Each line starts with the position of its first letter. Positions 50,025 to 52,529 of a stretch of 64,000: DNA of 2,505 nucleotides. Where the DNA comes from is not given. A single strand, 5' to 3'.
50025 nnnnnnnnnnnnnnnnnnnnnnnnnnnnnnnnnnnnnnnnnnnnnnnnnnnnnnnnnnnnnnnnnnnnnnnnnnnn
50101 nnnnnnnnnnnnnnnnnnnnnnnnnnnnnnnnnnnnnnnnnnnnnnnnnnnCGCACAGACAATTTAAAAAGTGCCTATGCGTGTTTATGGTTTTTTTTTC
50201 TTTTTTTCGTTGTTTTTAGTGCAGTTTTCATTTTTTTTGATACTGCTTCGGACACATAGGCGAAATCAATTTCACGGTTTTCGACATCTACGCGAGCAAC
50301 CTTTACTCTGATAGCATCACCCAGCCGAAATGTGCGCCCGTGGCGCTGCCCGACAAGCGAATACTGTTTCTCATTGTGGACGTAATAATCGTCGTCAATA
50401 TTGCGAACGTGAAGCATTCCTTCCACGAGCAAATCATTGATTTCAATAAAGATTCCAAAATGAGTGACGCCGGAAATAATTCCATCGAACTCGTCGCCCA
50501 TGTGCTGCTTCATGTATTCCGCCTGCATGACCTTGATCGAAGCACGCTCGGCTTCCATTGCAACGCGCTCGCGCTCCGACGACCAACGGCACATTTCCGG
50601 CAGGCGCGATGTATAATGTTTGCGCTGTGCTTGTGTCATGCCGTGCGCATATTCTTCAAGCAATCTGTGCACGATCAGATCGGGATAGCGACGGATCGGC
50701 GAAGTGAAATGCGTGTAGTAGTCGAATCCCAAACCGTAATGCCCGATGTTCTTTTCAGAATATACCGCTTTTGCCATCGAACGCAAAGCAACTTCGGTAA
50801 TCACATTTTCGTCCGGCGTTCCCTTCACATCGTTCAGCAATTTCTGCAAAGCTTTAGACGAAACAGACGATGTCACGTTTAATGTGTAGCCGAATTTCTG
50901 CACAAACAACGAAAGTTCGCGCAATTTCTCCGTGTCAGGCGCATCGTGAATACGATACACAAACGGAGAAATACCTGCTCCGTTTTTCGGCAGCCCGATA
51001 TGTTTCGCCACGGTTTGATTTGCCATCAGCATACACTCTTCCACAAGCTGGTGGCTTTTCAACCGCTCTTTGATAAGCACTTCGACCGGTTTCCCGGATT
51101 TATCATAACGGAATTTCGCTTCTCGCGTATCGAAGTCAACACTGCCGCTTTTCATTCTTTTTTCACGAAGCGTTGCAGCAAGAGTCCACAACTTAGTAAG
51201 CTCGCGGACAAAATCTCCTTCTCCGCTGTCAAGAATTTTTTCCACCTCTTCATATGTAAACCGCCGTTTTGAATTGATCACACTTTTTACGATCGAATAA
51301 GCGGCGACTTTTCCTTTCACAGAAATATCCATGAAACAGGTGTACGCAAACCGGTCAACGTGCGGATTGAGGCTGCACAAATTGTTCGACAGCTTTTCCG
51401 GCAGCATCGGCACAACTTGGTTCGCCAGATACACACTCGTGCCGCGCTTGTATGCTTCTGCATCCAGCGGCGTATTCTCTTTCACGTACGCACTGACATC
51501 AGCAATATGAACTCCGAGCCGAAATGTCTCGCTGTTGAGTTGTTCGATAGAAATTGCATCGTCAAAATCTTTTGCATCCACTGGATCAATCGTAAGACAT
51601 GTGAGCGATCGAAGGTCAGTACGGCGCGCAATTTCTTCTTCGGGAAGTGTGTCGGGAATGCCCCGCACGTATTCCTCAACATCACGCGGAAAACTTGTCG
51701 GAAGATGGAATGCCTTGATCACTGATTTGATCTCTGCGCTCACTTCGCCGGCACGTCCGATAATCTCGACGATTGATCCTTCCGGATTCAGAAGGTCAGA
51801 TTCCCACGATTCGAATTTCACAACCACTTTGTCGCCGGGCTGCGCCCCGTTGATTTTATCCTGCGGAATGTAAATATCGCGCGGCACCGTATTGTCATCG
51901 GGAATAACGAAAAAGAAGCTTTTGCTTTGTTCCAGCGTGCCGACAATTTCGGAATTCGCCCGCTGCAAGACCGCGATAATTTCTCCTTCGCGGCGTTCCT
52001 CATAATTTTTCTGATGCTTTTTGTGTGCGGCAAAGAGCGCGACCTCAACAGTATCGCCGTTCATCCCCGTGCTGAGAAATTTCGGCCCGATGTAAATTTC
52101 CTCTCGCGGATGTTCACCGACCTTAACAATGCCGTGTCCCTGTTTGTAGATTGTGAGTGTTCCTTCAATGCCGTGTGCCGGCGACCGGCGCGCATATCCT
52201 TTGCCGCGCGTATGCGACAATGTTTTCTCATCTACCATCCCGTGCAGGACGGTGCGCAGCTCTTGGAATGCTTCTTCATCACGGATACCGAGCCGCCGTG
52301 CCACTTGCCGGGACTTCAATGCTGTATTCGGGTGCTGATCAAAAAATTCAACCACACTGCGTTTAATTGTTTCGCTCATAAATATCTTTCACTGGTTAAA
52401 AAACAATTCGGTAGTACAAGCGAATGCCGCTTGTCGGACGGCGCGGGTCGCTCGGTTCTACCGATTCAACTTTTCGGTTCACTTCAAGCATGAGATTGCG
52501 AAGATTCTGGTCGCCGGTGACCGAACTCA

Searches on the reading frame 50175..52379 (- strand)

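Call 3: search_protein_families(library=pfam, proteins=[window:50175-52379:-], max_evalue=0.01)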
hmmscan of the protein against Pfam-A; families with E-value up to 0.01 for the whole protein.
window:50175-52379:- (734 aa): 7 families
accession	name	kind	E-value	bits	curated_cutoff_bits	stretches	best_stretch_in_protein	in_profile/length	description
PF00773.25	RNB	-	1.7e-114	382.9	29.3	1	253-578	1-324/326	RNB domain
PF17876.7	CSD2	-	5.6e-27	94.1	26.2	1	157-231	1-74/74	Cold shock domain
PF08206.17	OB_RNB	-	1.5e-15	57.1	24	2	152-206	7-58/58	Ribonuclease B OB domain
PF00575.29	S1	-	2.1e-11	44.5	22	1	627-707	4-72/74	S1 RNA binding domain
PF17849.7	OB_Dis3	-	4.9e-09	36.6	22.8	1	156-221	2-73/77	Dis3-like cold-shock domain 2 (CSD2)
PF18614.7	RNase_II_C_S1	-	1.7e-06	28.2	26.6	1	682-709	32-59/59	RNase II-type exonuclease C-terminal S1 domain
PF25049.1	OB_HELZ2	-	0.0013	18.9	29.3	0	63-142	12-89/90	3'-5' exoribonuclease HELZ2, OB-fold domain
